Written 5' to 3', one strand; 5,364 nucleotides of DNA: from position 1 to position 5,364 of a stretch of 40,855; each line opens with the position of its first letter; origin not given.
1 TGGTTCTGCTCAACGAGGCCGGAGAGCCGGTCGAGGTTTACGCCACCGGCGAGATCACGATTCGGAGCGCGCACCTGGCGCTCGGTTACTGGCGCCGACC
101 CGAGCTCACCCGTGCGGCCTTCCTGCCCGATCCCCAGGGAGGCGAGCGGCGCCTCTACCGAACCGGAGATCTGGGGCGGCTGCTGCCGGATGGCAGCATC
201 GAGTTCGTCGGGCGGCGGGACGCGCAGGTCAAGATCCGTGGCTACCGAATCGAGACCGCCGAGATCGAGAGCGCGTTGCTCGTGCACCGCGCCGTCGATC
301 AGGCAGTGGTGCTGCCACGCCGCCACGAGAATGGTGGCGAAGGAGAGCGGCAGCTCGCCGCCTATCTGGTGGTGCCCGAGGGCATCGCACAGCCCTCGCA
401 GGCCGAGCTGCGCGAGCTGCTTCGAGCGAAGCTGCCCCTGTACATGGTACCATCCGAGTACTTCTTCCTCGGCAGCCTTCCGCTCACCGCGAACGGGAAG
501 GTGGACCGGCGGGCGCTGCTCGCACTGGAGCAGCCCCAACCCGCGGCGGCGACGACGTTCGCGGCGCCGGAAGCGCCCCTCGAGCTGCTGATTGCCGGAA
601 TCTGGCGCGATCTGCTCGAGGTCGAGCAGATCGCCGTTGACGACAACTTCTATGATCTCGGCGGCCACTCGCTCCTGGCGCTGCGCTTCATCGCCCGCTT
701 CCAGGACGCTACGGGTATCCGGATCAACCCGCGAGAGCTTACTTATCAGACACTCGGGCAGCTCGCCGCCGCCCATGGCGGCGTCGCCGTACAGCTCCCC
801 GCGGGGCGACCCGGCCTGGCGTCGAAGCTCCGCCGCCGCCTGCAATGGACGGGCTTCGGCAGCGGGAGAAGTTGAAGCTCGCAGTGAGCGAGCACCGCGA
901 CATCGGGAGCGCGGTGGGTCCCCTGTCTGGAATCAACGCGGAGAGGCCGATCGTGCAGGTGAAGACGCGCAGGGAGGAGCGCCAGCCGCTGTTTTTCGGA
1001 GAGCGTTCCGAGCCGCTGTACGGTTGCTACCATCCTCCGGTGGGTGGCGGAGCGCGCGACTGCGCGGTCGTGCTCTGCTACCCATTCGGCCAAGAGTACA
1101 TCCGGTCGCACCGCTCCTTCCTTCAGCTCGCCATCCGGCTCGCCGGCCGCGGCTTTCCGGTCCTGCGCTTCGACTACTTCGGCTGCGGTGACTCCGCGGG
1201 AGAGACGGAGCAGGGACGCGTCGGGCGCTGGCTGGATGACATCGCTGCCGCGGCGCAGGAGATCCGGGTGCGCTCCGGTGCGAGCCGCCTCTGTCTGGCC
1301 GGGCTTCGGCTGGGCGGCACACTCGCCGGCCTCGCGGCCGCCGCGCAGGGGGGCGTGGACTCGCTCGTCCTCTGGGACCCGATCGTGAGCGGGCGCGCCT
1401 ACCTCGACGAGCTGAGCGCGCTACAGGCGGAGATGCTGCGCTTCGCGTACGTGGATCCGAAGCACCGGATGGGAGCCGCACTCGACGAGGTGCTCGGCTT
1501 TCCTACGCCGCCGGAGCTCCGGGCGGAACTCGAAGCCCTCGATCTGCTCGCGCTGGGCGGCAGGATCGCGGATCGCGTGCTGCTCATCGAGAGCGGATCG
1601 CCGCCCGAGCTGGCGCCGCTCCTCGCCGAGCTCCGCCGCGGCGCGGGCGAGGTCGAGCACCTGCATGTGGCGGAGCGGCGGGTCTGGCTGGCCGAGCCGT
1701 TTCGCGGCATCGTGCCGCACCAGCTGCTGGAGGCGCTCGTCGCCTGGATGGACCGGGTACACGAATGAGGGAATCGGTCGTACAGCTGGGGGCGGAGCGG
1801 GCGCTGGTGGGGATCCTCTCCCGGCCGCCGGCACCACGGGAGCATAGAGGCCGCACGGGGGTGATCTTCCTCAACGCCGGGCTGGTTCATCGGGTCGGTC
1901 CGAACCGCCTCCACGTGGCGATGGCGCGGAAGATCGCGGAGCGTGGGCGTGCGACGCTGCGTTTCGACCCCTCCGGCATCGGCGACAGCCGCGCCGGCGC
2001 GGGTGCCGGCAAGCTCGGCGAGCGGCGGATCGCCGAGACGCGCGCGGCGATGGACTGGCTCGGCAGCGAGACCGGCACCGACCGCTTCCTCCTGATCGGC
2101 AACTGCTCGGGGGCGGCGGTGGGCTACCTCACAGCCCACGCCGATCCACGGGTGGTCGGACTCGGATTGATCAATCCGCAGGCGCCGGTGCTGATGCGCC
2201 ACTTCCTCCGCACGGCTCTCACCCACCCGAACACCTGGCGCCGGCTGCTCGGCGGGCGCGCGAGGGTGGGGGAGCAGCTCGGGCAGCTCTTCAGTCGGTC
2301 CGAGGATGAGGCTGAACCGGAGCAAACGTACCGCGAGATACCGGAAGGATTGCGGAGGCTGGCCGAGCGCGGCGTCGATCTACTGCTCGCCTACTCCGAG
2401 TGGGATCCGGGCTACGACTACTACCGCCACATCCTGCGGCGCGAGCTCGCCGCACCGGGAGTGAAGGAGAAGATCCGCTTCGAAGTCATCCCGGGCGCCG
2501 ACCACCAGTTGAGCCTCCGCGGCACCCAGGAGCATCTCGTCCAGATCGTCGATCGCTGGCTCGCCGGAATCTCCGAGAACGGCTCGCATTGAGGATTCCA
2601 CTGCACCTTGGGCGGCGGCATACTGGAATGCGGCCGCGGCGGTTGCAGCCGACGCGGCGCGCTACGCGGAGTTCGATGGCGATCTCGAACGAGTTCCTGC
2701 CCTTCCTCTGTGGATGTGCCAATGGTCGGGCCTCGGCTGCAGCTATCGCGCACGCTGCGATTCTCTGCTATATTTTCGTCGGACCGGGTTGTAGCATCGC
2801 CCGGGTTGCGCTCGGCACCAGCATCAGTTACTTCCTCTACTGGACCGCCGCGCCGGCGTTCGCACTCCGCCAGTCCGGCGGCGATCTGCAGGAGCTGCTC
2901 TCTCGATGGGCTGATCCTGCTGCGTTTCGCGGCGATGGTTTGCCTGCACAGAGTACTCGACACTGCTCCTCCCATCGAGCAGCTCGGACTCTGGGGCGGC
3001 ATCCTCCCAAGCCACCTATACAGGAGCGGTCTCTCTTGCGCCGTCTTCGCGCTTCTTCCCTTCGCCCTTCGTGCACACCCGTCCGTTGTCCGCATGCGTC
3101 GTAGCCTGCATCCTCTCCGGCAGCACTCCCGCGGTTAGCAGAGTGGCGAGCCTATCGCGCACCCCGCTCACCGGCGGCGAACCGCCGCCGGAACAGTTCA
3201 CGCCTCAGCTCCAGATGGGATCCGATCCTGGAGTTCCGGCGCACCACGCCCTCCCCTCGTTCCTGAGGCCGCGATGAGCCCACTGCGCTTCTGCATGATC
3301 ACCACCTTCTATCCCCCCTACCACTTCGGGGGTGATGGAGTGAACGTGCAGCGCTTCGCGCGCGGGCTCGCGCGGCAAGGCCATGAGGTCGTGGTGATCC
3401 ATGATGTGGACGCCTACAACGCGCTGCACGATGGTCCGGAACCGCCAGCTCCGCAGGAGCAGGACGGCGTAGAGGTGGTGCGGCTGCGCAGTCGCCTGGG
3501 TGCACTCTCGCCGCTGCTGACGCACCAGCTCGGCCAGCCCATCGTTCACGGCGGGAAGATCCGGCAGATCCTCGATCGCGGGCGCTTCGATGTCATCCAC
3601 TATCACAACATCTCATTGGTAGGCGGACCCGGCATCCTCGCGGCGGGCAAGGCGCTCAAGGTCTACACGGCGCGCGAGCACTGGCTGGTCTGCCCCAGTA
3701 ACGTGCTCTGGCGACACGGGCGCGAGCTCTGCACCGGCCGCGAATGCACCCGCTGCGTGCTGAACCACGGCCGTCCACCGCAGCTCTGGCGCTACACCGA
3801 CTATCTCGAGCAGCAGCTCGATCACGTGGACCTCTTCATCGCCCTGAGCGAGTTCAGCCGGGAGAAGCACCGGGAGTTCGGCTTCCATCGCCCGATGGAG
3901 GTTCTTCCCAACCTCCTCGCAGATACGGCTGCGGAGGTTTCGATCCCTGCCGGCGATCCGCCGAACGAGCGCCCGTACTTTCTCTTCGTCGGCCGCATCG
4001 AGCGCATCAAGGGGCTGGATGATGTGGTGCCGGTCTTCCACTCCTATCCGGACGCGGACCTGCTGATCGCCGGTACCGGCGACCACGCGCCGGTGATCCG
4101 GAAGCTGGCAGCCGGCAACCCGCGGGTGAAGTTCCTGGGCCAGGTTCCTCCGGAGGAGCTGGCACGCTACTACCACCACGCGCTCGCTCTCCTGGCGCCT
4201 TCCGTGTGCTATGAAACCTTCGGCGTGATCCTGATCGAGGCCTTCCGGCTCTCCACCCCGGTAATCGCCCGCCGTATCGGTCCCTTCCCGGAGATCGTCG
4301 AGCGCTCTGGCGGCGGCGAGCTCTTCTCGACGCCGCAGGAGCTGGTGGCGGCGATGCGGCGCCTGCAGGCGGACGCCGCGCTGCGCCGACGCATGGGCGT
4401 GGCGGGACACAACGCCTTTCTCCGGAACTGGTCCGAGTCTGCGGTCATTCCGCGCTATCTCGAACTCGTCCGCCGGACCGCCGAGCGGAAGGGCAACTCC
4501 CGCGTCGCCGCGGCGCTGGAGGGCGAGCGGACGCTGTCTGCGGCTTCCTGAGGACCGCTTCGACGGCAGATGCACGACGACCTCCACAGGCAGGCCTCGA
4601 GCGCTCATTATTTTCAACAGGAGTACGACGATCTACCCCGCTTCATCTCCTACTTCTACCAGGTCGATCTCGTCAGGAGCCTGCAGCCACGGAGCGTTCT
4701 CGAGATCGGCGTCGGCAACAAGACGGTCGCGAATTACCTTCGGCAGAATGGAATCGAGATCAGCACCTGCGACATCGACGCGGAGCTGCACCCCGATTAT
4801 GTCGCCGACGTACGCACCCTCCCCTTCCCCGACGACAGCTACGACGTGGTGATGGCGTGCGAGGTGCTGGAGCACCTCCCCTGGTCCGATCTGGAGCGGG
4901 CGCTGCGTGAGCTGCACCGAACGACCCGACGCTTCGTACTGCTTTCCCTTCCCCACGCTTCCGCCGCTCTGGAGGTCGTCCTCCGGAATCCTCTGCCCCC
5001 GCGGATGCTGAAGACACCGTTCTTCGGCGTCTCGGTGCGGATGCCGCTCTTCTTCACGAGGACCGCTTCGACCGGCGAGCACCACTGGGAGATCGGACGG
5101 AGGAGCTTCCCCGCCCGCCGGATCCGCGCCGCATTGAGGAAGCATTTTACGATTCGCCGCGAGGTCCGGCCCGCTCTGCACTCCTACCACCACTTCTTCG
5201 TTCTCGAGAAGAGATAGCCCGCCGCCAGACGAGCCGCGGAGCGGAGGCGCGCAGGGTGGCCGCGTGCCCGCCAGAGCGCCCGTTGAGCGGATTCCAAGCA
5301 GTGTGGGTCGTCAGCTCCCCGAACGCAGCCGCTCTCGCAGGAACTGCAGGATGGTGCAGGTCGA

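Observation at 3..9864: Carrier-protein-centred biosynthetic cassette: A-PCP + two hydrolases + GT4 + methyltransferase, convergent with GNAT + ATP-grasp/PLP-decarboxylase fusion + TGase-like protein + lipoprotein esterase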

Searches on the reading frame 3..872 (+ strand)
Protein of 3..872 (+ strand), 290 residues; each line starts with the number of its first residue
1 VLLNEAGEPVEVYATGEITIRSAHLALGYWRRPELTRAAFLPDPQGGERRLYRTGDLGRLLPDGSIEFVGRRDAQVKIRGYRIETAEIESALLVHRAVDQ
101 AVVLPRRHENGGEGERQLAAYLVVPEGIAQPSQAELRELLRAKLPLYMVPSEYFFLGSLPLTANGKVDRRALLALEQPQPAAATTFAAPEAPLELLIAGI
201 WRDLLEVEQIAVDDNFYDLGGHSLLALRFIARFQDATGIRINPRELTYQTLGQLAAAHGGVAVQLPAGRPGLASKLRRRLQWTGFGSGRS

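Call 5: search_protein_families(library=pfam, proteins=[window:3-872:+], max_evalue=0.01)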
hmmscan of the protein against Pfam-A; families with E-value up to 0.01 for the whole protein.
window:3-872:+ (290 aa): 2 families
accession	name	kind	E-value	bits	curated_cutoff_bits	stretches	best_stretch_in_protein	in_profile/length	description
PF00550.31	PP-binding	-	3.4e-16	59.7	20.8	1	197-256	3-65/67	Phosphopantetheine attachment site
PF13193.12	AMP-binding_C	-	3e-13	50.9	24.5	1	87-166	1-76/76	AMP-binding enzyme C-terminal domain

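Call 6: search_protein_families(library=ncbifam, proteins=[window:3-872:+], max_evalue=0.01)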
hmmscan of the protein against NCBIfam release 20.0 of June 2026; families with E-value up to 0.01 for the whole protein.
window:3-872:+ (290 aa): 94 families (the best 25 are shown)
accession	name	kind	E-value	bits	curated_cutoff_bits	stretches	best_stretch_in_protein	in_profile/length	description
NF004282.0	PRK05691.1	subfamily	3e-63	212.7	4090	1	9-257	2526-2774/4334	non-ribosomal peptide synthase/polyketide synthase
NF041803.1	NRPS_SolG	exception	2.9e-55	187.4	2200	1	2-235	895-1132/1163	solanimycin non-ribosomal peptide synthetase SolG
NF047350.1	aureusi_NRPS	equivalog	5.1e-54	182.8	2500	1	15-247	742-963/2373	aureusimine non-ribosomal peptide synthetase AusA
NF007605.2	PRK10252.1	equivalog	6.4e-47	159.7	2400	1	4-254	787-1037/1292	enterobactin non-ribosomal peptide synthetase EntF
NF038078.1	NRPS_MxcG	equivalog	9.3e-46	155.7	2300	1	1-257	789-1040/1442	myxochelin non-ribosomal peptide synthetase MxcG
TIGR03443.1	alpha_am_amid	equivalog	1.3e-38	132.1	1030.1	1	48-236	676-894/1390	L-aminoadipate-semialdehyde dehydrogenase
TIGR01733.1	AA-adenyl-dom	subfamily_domain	1.6e-38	132.6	317.4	1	2-103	306-409/409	amino acid adenylation domain-containing protein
NF003417.0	PRK04813.1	subfamily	5.7e-33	114.2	476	1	3-173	333-500/505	D-alanine--poly(phosphoribitol) ligase subunit DltA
TIGR01734.1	D-ala-DACP-lig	equivalog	1.6e-31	109.5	559.85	1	3-173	331-499/504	D-alanine--poly(phosphoribitol) ligase subunit DltA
TIGR03098.1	ligase_PEP_1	hypoth_equivalog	2.3e-29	102.2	592.35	1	2-172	343-514/517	acyl-CoA ligase (AMP-forming), exosortase A system-associated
NF004837.0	PRK06187.1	subfamily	7.5e-26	90.5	476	1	4-172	359-518/531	long-chain-fatty-acid--CoA ligase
NF004822.0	PRK06178.1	equivalog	7.9e-25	87.5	782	1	5-175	408-566/571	acyl-CoA synthetase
NF006181.0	PRK08314.1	subfamily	1.3e-22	79.8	705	1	5-177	388-555/563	long-chain-fatty-acid--CoA ligase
NF005858.0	PRK07787.1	subfamily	1.5e-20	73.1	575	1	4-173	309-469/471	acyl-CoA synthetase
NF052580.1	Str24CoAsynCasG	equivalog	4.1e-20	71.6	750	1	5-172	389-546/548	steroid-24-oyl-CoA synthetase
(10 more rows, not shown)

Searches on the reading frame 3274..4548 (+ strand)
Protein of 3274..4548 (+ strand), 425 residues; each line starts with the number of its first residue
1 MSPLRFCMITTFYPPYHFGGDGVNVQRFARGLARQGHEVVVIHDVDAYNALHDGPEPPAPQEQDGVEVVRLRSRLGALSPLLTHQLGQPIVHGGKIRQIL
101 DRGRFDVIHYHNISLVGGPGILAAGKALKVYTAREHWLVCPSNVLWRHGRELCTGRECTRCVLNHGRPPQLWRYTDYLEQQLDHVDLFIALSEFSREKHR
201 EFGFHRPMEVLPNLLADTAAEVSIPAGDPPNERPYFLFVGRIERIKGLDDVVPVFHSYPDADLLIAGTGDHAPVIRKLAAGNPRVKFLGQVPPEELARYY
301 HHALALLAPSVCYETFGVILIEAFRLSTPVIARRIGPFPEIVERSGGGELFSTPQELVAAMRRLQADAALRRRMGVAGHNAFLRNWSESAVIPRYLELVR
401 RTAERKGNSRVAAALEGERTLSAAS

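Call 5: search_protein_families(library=pfam, proteins=[window:3274-4548:+], max_evalue=0.01)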
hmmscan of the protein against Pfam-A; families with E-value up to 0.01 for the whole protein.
window:3274-4548:+ (425 aa): 6 families
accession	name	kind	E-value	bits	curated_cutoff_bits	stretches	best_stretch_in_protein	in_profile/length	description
PF00534.26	Glycos_transf_1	-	1.1e-24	87.4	26.4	1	229-378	11-169/172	Glycosyl transferases group 1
PF13692.12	Glyco_trans_1_4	-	7.3e-22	78.6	27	1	233-367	1-142/142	Glycosyl transferases group 1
PF13439.12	Glyco_transf_4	-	1.6e-17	64.5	28.5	1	19-213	2-164/170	Glycosyltransferase Family 4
PF13579.12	Glyco_trans_4_4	-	3.5e-15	57.1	29.7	1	19-213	1-157/158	Glycosyl transferase 4-like domain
PF13524.12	Glyco_trans_1_2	-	1.3e-05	25.6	25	1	260-387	14-134/144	Glycosyl transferase-like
PF20706.3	GT4-conflict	-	0.0072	15.8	26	0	194-333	161-311/385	Family 4 Glycosyltransferase in conflict systems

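Call 6: search_protein_families(library=ncbifam, proteins=[window:3274-4548:+], max_evalue=0.01)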
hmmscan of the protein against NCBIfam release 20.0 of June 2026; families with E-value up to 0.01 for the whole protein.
window:3274-4548:+ (425 aa): 21 families
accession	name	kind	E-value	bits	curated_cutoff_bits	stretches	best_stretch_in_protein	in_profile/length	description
TIGR02149.1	glgA_Coryne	subfamily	3.2e-19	69.3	302.4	1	232-400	203-388/391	glycogen synthase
NF041010.1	glycosy_Agl16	equivalog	6.3e-17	61.5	575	1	183-398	132-347/352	glycosylation protein Agl16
NF038229.1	Glyco4_Geo_Pelo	equivalog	8.3e-16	57.9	400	1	249-402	181-336/338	GPMC system family 4 glycosyltransferase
TIGR03999.1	thiol_BshA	equivalog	7.3e-14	51.5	273.7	1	181-402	141-373/375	N-acetyl-alpha-D-glucosaminyl L-malate synthase BshA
TIGR03449.1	mycothiol_MshA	equivalog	3.3e-12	46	462.5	1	234-389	221-392/406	D-inositol-3-phosphate glycosyltransferase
NF049988.1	MGlcDAGSynMgs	equivalog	4.8e-12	45.9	400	1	237-376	217-362/398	alpha-monoglucosyldiacylglycerol synthase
NF047684.1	TeichurnBiosyTuaC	equivalog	5.3e-11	42.1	550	1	230-344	216-330/391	teichuronic acid biosynthesis protein TuaC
TIGR04047.1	MSMEG_0565_glyc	hypoth_equivalog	1.2e-10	41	259.85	1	234-390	194-364/373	MSMEG_0565 family glycosyltransferase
NF041876.1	EPS_EpsE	equivalog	4.9e-10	39.2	400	1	239-387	220-381/389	exopolysaccharide biosynthesis GT4 family glycosyltransferase EpsE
TIGR04157.1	glyco_rSAM_CFB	subfamily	2.7e-09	36.5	400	1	235-334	229-331/406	TIGR04157 family glycosyltransferase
NF053787.1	GlcN_PG_synth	equivalog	6.3e-08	31.9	480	1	235-392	199-349/361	N-acetylglucosaminyl phosphatidylglycerol synthase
TIGR04063.1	stp3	hypoth_equivalog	8.4e-08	31.5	442.05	1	238-390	218-385/397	TIGR04063 family PEP-CTERM/XrtA system glycosyltransferase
NF046085.1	XrtY_assoc_Gly1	equivalog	1.2e-07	30.9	400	1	192-402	168-384/387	XrtY-associated glycosyltransferase XYAG1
TIGR03088.1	stp2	hypoth_equivalog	5e-07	29.1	409.05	1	260-401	229-372/374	TIGR03088 family PEP-CTERM/XrtA system glycosyltransferase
NF038295.1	EPS_HpsP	equivalog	7.6e-06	25.2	550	1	230-396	204-381/388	hormogonium polysaccharide biosynthesis glycosyltransferase HpsP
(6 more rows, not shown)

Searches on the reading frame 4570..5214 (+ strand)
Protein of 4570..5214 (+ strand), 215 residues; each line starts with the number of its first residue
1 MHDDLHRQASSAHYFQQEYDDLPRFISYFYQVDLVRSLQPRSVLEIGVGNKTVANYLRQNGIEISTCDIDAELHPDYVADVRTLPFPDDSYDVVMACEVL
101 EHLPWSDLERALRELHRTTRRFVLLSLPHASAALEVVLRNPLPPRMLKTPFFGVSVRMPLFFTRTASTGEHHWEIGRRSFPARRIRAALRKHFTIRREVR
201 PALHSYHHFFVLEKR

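Call 5: search_protein_families(library=pfam, proteins=[window:4570-5214:+], max_evalue=0.01)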
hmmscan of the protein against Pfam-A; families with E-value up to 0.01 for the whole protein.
window:4570-5214:+ (215 aa): 6 families
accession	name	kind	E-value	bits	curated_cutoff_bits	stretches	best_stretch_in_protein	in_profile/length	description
PF08241.18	Methyltransf_11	-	2.7e-13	50.8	21.2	1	44-120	1-88/95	Methyltransferase domain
PF13489.12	Methyltransf_23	-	6.9e-11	42.6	27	1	37-132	20-123/164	Methyltransferase domain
PF13649.12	Methyltransf_25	-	2.4e-10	41.4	27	1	43-120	1-94/97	Methyltransferase domain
PF08242.18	Methyltransf_12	-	6.2e-06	27.3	30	1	44-118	1-91/98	Methyltransferase domain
PF05148.21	Methyltransf_8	-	0.0012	19.2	27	1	39-119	72-148/219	Hypothetical methyltransferase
PF03686.19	UPF0146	-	0.0081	16.5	26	0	38-75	12-50/129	Uncharacterised protein family (UPF0146)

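Call 6: search_protein_families(library=ncbifam, proteins=[window:4570-5214:+], max_evalue=0.01)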
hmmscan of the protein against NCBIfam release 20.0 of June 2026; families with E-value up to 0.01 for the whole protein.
window:4570-5214:+ (215 aa): 14 families
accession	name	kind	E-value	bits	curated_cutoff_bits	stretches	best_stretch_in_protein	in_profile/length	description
NF041255.1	mycofact_MftM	equivalog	7.1e-09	35.4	200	1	77-130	191-244/289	mycofactocin oligosaccharide methyltransferase MftM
NF043040.1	corrin_prot_MT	hypoth_equivalog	9.1e-05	22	180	0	40-73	42-75/216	corrinoid protein-associated methyltransferase CpaM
NF045667.1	MTase_DVU1556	equivalog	0.00013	21.4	155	1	33-120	16-112/213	DVU_1556 family methyltransferase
NF004452.0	PRK05785.1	equivalog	0.00041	19.9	207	1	39-128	51-147/228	hypothetical protein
NF047649.1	MTase_UXPK_star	exception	0.00078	18.5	460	1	78-120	134-174/283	methyltransferase/UXPK-star double selenoprotein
NF008405.0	PRK11207.1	equivalog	0.0011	18.5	218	0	32-71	23-62/198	tellurite resistance methyltransferase TehB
NF001241.0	PRK00216.1-2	equivalog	0.0015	18.2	327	1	41-121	53-141/231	demethylmenaquinone methyltransferase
NF045825.1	FAmtase_mtf2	equivalog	0.0023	17.2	400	0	38-120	57-151/248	fatty-acid O-methyltransferase Mtf2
TIGR02021.1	BchM-ChlM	equivalog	0.0028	17.1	158.9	0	86-132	114-160/218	magnesium protoporphyrin IX methyltransferase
TIGR02072.1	BioC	equivalog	0.0032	17.3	184.95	0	37-122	32-127/244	malonyl-ACP O-methyltransferase BioC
NF045823.1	PthPhpthDimycoMt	equivalog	0.0032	16.7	300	0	77-120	117-159/256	phthiotriol/phenolphthiotriol dimycocerosates methyltransferase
NF004851.0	PRK06202.1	equivalog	0.0047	16.4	243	0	88-125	127-164/237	hypothetical protein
TIGR03587.1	Pse_Me-ase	hypoth_equivalog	0.0051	17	112.05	1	85-139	100-154/204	pseudaminic acid biosynthesis-associated methylase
TIGR01983.1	UbiG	equivalog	0.0099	15.2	102.95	0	88-114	114-138/228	bifunctional 2-polyprenyl-6-hydroxyphenol methylase/3-demethylubiquinol 3-O-methyltransferase UbiG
